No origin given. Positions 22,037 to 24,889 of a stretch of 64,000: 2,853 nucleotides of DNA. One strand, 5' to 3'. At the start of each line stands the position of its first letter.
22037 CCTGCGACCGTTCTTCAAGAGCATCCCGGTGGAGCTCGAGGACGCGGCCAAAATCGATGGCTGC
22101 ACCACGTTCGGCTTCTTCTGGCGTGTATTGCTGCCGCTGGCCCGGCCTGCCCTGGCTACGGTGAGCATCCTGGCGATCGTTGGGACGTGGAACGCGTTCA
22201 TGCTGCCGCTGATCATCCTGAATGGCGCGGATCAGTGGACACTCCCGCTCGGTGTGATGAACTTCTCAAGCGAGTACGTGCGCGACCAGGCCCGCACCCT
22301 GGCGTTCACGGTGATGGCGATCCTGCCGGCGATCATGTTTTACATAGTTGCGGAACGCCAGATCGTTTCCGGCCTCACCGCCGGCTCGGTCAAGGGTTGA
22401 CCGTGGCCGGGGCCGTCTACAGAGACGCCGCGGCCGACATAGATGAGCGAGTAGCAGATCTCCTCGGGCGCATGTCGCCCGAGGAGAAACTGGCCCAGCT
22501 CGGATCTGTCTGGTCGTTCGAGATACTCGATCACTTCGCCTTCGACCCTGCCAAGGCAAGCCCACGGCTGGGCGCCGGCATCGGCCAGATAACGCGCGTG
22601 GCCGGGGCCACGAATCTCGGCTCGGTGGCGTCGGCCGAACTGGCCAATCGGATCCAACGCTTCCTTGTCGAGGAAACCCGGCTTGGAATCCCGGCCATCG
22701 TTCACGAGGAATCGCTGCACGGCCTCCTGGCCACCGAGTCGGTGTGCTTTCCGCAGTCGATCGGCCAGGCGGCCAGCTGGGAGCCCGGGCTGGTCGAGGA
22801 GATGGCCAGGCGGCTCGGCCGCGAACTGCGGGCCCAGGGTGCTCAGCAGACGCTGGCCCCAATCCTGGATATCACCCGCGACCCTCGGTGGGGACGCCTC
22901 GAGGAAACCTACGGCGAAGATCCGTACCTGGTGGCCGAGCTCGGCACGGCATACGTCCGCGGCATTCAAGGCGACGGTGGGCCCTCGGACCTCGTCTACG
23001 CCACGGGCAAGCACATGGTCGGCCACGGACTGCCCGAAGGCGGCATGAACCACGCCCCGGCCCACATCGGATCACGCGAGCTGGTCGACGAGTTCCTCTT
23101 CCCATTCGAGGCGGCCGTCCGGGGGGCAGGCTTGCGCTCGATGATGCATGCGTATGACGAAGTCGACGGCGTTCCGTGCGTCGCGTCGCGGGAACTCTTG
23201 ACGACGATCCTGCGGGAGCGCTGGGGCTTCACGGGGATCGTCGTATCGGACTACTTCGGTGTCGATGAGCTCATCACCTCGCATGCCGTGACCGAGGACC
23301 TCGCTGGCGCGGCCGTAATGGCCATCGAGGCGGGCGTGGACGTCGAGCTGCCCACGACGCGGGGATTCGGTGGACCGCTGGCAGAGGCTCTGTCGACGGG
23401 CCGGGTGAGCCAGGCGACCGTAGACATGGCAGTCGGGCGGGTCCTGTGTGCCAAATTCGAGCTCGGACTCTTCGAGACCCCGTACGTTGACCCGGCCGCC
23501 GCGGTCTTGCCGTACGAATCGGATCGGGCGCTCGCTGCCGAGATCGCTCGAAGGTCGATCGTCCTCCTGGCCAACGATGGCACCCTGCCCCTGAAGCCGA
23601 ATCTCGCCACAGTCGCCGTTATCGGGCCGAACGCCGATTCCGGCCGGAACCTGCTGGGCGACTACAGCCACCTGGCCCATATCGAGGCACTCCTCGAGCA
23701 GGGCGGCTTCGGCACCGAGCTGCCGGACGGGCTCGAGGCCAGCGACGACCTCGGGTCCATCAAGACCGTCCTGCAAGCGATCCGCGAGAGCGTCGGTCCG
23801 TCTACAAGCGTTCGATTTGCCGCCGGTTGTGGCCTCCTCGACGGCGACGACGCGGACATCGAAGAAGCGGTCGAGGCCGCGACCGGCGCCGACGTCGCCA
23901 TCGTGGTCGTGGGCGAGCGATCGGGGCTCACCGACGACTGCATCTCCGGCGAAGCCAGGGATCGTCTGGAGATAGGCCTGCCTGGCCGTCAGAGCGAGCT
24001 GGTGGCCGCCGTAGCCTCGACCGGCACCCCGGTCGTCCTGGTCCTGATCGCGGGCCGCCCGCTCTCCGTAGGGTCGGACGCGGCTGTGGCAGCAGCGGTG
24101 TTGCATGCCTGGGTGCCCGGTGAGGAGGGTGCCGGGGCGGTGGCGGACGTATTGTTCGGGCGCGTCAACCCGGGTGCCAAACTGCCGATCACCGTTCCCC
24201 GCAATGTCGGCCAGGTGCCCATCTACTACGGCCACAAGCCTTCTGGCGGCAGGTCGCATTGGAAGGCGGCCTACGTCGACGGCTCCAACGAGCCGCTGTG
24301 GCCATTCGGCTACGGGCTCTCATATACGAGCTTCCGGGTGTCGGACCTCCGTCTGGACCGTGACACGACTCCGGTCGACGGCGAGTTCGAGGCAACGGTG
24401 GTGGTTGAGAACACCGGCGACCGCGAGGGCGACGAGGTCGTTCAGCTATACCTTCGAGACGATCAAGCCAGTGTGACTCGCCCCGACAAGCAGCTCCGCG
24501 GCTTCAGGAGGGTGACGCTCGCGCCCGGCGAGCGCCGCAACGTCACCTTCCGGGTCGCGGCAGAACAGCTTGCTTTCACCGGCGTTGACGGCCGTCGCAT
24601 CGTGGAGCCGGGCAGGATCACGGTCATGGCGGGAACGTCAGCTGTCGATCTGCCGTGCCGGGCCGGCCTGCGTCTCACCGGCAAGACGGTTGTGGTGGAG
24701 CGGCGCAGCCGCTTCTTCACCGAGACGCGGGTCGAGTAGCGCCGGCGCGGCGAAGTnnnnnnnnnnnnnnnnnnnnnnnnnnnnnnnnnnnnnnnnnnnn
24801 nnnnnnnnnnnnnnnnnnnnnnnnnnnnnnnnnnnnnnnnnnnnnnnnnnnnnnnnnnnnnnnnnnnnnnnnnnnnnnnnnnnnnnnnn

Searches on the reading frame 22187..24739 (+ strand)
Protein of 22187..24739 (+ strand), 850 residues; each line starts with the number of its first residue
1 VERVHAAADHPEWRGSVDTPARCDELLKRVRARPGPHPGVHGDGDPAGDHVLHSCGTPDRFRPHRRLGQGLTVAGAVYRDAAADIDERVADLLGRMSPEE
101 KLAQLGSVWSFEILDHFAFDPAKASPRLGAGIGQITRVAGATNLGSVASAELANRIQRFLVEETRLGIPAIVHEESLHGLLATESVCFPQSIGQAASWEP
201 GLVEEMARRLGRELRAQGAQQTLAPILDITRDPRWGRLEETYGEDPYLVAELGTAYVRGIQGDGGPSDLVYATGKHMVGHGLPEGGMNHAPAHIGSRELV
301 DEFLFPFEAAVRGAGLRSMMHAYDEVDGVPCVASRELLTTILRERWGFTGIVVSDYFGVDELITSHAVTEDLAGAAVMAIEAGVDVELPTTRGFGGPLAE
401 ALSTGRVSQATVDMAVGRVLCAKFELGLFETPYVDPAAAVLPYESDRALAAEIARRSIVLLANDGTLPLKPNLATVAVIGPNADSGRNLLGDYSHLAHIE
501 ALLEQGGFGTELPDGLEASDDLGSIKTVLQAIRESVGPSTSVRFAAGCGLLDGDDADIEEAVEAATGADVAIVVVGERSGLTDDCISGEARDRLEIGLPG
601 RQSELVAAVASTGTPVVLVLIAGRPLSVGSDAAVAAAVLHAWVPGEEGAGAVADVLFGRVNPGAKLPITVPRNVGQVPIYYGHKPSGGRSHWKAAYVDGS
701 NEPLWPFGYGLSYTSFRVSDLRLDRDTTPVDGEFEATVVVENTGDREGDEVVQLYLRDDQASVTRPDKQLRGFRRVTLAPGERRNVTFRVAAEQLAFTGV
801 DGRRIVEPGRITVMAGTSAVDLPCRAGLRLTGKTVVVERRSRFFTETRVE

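Call 92: search_protein_families(library=pfam, proteins=[window:22187-24739:+], max_evalue=0.0001)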
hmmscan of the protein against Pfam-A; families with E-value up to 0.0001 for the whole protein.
window:22187-24739:+ (850 aa): 3 families
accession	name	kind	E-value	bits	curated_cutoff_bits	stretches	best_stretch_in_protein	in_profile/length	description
PF00933.27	Glyco_hydro_3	-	5.5e-70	236.7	27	1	99-420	3-314/316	Glycosyl hydrolase family 3 N terminal domain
PF01915.27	Glyco_hydro_3_C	-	8e-53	179.8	31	1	458-713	1-200/200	Glycosyl hydrolase family 3 C-terminal domain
PF14310.12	Fn3-like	-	9.3e-25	87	25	1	750-819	1-71/71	Fibronectin type III-like domain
